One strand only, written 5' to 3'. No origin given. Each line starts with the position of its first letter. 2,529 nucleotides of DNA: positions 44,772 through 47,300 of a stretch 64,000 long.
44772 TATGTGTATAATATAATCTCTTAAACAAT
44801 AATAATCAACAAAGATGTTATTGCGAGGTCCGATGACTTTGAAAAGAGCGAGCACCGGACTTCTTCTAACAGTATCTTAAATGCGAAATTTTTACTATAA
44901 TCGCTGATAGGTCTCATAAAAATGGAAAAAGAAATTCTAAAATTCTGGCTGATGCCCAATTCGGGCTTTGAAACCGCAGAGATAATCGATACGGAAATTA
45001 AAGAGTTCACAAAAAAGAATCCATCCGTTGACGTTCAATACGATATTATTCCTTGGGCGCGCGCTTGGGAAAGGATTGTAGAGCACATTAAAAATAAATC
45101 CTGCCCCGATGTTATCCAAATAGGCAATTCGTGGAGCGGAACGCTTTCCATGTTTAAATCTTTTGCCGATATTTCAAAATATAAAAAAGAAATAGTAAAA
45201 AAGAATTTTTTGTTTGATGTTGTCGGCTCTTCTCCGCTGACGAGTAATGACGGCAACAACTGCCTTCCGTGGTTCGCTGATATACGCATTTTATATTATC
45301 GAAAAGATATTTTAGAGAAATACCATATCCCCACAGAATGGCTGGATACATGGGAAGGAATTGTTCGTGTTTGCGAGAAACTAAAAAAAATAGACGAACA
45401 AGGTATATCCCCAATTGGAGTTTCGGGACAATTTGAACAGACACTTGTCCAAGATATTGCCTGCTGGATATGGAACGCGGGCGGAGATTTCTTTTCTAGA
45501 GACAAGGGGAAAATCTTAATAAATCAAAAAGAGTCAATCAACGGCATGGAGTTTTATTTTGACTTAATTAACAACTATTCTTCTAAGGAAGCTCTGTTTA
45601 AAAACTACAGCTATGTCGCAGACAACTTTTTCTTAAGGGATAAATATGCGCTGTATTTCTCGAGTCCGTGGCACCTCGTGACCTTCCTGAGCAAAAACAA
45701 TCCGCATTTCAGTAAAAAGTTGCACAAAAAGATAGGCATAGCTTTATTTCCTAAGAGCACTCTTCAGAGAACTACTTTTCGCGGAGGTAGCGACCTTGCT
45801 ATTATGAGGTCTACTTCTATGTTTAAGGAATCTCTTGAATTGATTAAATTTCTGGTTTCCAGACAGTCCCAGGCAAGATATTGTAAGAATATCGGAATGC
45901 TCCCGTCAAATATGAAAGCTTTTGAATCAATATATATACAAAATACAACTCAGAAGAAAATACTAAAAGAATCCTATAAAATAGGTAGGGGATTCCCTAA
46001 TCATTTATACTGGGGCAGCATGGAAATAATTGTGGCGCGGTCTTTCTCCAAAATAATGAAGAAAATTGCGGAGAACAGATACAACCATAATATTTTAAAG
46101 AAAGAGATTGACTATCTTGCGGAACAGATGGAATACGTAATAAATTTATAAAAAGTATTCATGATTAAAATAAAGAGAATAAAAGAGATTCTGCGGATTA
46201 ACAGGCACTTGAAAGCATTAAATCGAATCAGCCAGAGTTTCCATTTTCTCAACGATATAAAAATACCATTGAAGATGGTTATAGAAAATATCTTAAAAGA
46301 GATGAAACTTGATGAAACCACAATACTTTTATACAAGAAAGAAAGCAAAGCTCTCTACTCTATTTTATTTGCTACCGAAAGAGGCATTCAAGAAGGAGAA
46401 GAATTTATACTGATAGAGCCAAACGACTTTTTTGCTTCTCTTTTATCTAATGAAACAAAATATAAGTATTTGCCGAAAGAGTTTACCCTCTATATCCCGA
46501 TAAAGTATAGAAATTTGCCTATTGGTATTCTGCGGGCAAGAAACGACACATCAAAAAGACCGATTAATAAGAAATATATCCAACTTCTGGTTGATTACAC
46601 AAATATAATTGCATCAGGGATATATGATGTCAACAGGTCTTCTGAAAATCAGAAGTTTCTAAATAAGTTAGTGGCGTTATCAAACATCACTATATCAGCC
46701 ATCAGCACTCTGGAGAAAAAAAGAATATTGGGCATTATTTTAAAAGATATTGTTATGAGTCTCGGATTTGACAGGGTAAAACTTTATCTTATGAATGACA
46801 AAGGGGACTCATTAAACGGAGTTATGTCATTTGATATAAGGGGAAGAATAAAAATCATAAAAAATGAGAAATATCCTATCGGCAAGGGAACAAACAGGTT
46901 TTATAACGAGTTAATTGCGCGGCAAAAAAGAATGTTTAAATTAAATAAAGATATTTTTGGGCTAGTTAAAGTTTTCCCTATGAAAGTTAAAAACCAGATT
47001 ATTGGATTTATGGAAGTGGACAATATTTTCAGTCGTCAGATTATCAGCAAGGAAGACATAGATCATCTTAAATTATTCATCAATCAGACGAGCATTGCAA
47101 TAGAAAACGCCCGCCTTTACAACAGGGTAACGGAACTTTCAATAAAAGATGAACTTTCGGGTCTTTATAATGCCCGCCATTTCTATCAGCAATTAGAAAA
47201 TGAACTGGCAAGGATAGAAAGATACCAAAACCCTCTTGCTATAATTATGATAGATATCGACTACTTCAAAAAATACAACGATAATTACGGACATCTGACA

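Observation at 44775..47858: Inserted sensor module: signal-peptide-less SBP-like protein + cytoplasmic GAF-GGDEF cyclase, bracketed by 40-bp direct repeats duplicating the cmk promoter/leader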

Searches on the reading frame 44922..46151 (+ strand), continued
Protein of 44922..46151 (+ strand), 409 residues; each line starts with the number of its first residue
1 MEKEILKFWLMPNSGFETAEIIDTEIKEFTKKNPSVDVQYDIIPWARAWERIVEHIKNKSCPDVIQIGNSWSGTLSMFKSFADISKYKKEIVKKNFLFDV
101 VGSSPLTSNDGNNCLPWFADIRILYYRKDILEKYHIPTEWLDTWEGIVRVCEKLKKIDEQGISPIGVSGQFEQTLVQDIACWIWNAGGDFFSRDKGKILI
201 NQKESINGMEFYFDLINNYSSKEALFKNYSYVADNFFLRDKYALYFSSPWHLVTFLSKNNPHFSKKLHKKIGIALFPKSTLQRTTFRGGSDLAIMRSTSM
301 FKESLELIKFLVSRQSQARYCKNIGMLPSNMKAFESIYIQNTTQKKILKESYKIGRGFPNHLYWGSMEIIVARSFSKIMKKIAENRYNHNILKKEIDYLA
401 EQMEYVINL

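Call 90: search_protein_representatives(alignment_id=A1)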
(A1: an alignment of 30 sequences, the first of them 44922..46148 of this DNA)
Query: 30 sequences, 413 profile positions. Proteins with E-value up to 0.001 (for the whole library): 25805; up to 1e-10: 9071; up to 1e-30: 836. The best 150 are listed.
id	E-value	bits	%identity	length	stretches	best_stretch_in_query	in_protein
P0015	4.3e-175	598.9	-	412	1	4-412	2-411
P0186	1.0e-167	574.5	-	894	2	4-412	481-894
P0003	1.5e-164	564.1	-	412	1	1-413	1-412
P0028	1.0e-160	551.5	-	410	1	4-413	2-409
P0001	2.2e-155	533.9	-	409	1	1-412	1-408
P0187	4.1e-151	519.9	-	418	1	3-413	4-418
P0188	2.4e-135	468.0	-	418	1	1-413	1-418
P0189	4.7e-132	457.1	-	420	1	3-413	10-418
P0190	1.4e-130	452.2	-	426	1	2-412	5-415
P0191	8.7e-130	449.6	-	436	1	3-413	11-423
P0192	1.7e-127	442.1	-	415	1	1-412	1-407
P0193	3.0e-123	428.1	-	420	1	3-412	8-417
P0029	1.6e-118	412.5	-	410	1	11-412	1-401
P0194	5.3e-117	407.5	-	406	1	2-412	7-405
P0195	6.4e-113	394.1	-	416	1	1-412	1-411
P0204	1.7e-101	356.5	-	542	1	3-412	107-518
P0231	6.9e-82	291.8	-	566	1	24-409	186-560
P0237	1.4e-80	287.5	-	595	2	10-411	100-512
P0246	1.3e-75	271.1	-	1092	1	14-412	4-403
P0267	7.4e-66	239.0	-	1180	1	4-412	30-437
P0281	5.1e-62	226.4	-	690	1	19-410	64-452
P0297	6.9e-60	219.4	-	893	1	20-409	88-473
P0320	2.5e-57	210.9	-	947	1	24-407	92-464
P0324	5.4e-57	209.8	-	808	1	22-403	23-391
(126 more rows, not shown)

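Call 91: search_protein_families(library=pfam, proteins=[P0246, P0267, P0297, P0320, P0324, P0281, P0186, P0237, P0231, P0204], max_evalue=0.0001)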
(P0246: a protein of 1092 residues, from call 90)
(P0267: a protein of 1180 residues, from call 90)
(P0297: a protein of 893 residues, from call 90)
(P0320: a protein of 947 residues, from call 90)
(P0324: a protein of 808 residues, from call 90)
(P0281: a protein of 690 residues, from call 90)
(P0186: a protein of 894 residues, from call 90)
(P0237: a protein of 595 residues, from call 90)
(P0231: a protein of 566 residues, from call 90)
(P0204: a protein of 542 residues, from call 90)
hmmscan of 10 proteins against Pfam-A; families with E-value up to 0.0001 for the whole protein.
P0246 (1092 aa): 5 families
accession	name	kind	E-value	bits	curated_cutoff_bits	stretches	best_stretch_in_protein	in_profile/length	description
PF01547.30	SBP_bac_1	-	2.8e-27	97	26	1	8-312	7-304/307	Bacterial extracellular solute-binding protein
PF02518.31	HATPase_c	-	2.1e-25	89.7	26.4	1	969-1080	2-109/111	Histidine kinase-, DNA gyrase B-, and HSP90-like ATPase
PF13416.11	SBP_bac_8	-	9.3e-19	68.7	27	1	15-326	3-261/279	Bacterial extracellular solute-binding protein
PF00512.31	HisKA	-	4.8e-10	39.8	26.9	1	857-920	2-65/66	His Kinase A (phospho-acceptor) domain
PF02743.24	dCache_1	-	6e-05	23.1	45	0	633-720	143-230/240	Cache domain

P0267 (1180 aa): 3 families
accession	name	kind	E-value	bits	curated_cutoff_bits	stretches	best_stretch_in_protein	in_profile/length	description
PF07228.17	SpoIIE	-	1.1e-32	114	25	1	977-1178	5-190/192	Stage II sporulation protein E (SpoIIE)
PF13416.11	SBP_bac_8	-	8.1e-17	62.3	27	1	50-362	2-263/279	Bacterial extracellular solute-binding protein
PF01547.30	SBP_bac_1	-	1.7e-16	61.6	26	1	44-346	5-304/307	Bacterial extracellular solute-binding protein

P0297 (893 aa): 2 families
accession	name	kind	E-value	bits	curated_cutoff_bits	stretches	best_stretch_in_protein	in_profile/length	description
PF13416.11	SBP_bac_8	-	3.2e-24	86.6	27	1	96-403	6-267/279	Bacterial extracellular solute-binding protein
PF01547.30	SBP_bac_1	-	1.5e-15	58.4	26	1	132-386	50-307/307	Bacterial extracellular solute-binding protein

P0320 (947 aa): 2 families
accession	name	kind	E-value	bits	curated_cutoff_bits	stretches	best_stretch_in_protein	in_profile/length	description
PF13416.11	SBP_bac_8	-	4.5e-24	86.1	27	1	106-397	13-267/279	Bacterial extracellular solute-binding protein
PF01547.30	SBP_bac_1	-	4.2e-20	73.4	26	1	105-380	24-307/307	Bacterial extracellular solute-binding protein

P0324 (808 aa): 6 families
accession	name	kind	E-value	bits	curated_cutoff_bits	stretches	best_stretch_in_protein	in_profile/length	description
PF02518.31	HATPase_c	-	6.7e-28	97.8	26.4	1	696-805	1-108/111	Histidine kinase-, DNA gyrase B-, and HSP90-like ATPase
PF01547.30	SBP_bac_1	-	2.6e-25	90.5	26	1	19-303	10-302/307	Bacterial extracellular solute-binding protein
PF13416.11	SBP_bac_8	-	4e-22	79.7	27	1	25-334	1-276/279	Bacterial extracellular solute-binding protein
PF13185.12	GAF_2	-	3e-12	47.3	28.6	1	428-559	4-136/136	GAF domain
PF00512.31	HisKA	-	2.9e-09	37.3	26.9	1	588-654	2-65/66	His Kinase A (phospho-acceptor) domain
PF01590.32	GAF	-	3.1e-07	31.4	22.4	1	431-557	9-132/133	GAF domain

P0281 (690 aa): 2 families
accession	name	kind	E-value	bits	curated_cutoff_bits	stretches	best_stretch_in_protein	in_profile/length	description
PF13416.11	SBP_bac_8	-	2.7e-23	83.6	27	1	71-382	3-265/279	Bacterial extracellular solute-binding protein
PF01547.30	SBP_bac_1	-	6.1e-20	72.8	26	1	69-366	12-306/307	Bacterial extracellular solute-binding protein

P0186 (894 aa): 2 families
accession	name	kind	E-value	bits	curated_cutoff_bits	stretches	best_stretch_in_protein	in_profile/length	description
PF01547.30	SBP_bac_1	-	7.4e-61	207.2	26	2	501-799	13-306/307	Bacterial extracellular solute-binding protein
PF13416.11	SBP_bac_8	-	1.3e-54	186.3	27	2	502-827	3-277/279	Bacterial extracellular solute-binding protein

P0237 (595 aa): 2 families
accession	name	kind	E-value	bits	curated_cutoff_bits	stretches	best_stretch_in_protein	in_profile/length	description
PF13416.11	SBP_bac_8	-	1.9e-23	84.1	27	1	116-442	3-275/279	Bacterial extracellular solute-binding protein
PF01547.30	SBP_bac_1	-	2.6e-22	80.6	26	1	114-414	15-304/307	Bacterial extracellular solute-binding protein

P0231 (566 aa): 3 families
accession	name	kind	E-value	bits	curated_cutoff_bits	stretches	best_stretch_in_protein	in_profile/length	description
PF13416.11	SBP_bac_8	-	5.3e-31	108.9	27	1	194-497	9-274/279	Bacterial extracellular solute-binding protein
PF01547.30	SBP_bac_1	-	3.9e-30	106.3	26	1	181-472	5-306/307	Bacterial extracellular solute-binding protein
PF07833.16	Cu_amine_oxidN1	-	2.9e-27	95.2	24.2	1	60-157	11-108/108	Copper amine oxidase N-terminal domain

P0204 (542 aa): 3 families
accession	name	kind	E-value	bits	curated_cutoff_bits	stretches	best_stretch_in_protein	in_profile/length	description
PF13416.11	SBP_bac_8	-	1.3e-36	127.2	27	1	128-450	2-274/279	Bacterial extracellular solute-binding protein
PF01547.30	SBP_bac_1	-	3.5e-32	113.1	26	1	127-425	12-306/307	Bacterial extracellular solute-binding protein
PF07833.16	Cu_amine_oxidN1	-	2.7e-20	72.7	24.2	2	60-108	10-51/108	Copper amine oxidase N-terminal domain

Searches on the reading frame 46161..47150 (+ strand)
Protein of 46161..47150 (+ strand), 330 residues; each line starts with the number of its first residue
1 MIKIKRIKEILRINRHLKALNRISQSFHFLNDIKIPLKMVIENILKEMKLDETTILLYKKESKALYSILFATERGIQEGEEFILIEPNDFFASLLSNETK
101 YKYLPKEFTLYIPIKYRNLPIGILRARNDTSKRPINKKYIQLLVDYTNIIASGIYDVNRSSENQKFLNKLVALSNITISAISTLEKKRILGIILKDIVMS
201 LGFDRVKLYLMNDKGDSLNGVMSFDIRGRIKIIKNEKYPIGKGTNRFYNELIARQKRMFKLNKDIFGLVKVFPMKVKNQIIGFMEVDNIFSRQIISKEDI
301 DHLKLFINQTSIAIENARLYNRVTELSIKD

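Call 49: find_homologous_proteins(query=window:46161-47150:+)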
Query seq(330 aa) (330 aa): 5 proteins with E <= 0.001 among 2574 candidates.
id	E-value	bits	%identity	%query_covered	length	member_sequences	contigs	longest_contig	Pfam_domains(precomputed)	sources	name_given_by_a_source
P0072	1.6e-192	656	96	99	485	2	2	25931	PF00990.27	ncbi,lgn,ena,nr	ncbi:sensor domain-containing diguanylate cyclase [bacterium]|nr:sensor domain-containing diguanylat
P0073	1.4e-54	204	39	96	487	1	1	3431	PF00990.27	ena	-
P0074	1.7e-6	46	21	98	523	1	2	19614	PF13185.13,PF01590.33,PF13492.13,PF00990.27,PF11849.15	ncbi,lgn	-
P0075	3.1e-4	38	41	16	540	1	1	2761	PF13426.14,PF13188.14,PF13185.13,PF01590.33,PF08448.17,PF02518.32,PF00512.32,PF00989.32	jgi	jgi:PAS domain S-box-containing protein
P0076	9.4e-4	37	27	45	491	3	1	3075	PF13185.13,PF01590.33,PF02518.32,PF13492.13,PF00512.32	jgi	jgi:signal transduction histidine kinase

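Call 64: find_homologous_proteins(query=A4, max_evalue=0.00001)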
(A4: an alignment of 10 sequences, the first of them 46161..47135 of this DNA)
Query A4 (10 sequences) (325 aa, profile of the alignment): 114 proteins with E <= 0.00001 among 8000 candidates.
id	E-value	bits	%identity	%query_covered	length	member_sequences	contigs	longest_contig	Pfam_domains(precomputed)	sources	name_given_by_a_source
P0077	3.0e-114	400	23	87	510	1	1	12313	PF13185.13,PF01590.33,PF13492.13,PF00990.27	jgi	-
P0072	3.2e-112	393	96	99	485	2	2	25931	PF00990.27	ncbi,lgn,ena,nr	ncbi:sensor domain-containing diguanylate cyclase [bacterium]|nr:sensor domain-containing diguanylat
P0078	1.9e-100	354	25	89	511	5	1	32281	PF13185.13,PF01590.33,PF13492.13,PF00990.27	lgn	-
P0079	1.1e-99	352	25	89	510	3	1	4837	PF01590.33,PF13492.13,PF00990.27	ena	-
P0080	1.3e-98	348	25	89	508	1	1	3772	PF01590.33,PF13492.13,PF00990.27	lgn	-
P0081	1.9e-97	344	26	83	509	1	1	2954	PF13185.13,PF01590.33,PF13492.13,PF00990.27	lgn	-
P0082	2.6e-97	344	23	89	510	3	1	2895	PF13185.13,PF01590.33,PF13492.13,PF00990.27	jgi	jgi:diguanylate cyclase (GGDEF)-like protein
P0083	4.7e-97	343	27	60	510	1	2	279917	PF13492.13,PF00990.27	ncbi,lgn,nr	ncbi:MAG: hypothetical protein KCHDKBKB_01406 [Elusimicrobia bacterium]|nr:hypothetical protein [Elu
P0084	2.5e-96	341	22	86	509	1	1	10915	PF01590.33,PF13492.13,PF00990.27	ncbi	-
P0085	4.3e-96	340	22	87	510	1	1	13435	PF13185.13,PF01590.33,PF13492.13,PF00990.27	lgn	-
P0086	1.0e-95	339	24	89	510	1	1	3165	PF13185.13,PF01590.33,PF13492.13,PF00990.27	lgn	-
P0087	1.7e-95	338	21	86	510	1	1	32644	PF01590.33,PF13492.13,PF00990.27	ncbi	-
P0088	2.9e-95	337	23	68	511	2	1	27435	PF13185.13,PF01590.33,PF13492.13,PF00990.27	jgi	jgi:diguanylate cyclase (GGDEF)-like protein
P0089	8.0e-95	336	24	94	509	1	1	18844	PF13185.13,PF01590.33,PF13492.13,PF00990.27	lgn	-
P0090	6.5e-94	333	26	68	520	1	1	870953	PF01590.33,PF13492.13,PF00990.27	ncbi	-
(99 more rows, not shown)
